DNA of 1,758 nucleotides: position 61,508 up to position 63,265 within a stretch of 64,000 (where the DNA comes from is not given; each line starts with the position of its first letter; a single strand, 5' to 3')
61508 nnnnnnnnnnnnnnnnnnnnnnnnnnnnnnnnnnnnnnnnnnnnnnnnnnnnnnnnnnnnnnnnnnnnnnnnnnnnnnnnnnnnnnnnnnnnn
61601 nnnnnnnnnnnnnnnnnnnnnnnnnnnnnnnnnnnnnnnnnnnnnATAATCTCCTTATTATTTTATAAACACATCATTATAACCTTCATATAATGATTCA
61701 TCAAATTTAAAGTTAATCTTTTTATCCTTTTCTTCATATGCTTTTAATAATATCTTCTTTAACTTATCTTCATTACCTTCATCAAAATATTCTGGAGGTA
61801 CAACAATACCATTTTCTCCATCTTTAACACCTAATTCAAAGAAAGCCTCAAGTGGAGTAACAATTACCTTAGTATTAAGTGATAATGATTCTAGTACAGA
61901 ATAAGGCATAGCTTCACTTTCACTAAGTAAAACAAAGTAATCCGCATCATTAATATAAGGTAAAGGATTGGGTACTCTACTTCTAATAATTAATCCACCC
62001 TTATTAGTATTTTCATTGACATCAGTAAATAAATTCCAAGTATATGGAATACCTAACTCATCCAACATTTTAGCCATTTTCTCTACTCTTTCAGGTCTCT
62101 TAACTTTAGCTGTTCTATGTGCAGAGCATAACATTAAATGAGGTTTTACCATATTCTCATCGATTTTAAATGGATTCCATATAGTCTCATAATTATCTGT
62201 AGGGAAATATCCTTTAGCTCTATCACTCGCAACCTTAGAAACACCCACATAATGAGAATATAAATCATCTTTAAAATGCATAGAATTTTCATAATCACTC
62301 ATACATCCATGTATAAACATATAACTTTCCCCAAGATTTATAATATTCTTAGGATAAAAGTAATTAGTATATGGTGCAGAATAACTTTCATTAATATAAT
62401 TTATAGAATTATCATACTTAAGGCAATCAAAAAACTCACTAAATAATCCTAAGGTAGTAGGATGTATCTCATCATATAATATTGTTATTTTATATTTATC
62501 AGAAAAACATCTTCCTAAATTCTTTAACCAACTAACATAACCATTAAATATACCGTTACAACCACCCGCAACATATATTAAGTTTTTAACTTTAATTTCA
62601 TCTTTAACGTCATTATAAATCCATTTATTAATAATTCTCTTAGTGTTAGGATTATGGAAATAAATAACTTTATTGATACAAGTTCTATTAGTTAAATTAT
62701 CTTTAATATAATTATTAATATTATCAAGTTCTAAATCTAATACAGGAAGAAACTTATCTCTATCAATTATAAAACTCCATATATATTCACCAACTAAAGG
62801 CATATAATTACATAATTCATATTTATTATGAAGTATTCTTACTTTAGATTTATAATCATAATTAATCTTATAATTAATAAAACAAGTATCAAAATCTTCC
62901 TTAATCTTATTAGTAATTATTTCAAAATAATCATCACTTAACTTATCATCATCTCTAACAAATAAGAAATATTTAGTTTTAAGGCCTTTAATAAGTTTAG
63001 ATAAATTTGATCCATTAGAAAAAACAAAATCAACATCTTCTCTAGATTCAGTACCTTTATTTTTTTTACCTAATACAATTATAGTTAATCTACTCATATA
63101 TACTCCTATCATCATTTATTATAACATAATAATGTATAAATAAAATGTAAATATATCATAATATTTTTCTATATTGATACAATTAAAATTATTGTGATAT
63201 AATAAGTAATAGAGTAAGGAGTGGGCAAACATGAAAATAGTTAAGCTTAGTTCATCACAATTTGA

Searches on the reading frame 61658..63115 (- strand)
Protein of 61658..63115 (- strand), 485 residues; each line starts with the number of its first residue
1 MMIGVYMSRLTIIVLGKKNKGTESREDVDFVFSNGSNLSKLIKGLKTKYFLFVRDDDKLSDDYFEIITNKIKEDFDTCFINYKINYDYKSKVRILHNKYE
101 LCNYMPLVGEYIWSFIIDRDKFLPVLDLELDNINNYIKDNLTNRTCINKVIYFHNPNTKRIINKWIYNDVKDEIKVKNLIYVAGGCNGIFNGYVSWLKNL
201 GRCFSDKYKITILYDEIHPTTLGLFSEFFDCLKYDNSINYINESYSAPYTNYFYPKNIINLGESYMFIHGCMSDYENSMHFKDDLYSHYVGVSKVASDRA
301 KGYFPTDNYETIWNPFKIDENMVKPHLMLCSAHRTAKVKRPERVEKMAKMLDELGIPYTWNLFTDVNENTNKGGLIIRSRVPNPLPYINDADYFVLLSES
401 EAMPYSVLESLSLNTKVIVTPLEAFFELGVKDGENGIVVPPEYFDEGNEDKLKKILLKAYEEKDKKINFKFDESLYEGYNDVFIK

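Call 65: search_protein_families(library=ncbifam, proteins=[window:61658-63115:-], max_evalue=0.00001)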
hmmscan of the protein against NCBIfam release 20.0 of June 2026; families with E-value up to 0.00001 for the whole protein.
window:61658-63115:- (485 aa): 0 families

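Call 75: search_protein_families(library=pfam, proteins=[window:61658-63115:-], max_evalue=0.001)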
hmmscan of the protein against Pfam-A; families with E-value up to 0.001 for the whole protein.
window:61658-63115:- (485 aa): 2 families
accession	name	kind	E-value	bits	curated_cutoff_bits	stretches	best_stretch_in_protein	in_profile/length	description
PF00534.26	Glycos_transf_1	-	2.4e-08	34.2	26.4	1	383-462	85-160/172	Glycosyl transferases group 1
PF13692.12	Glyco_trans_1_4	-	6.1e-08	33.5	27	1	375-443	61-128/142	Glycosyl transferases group 1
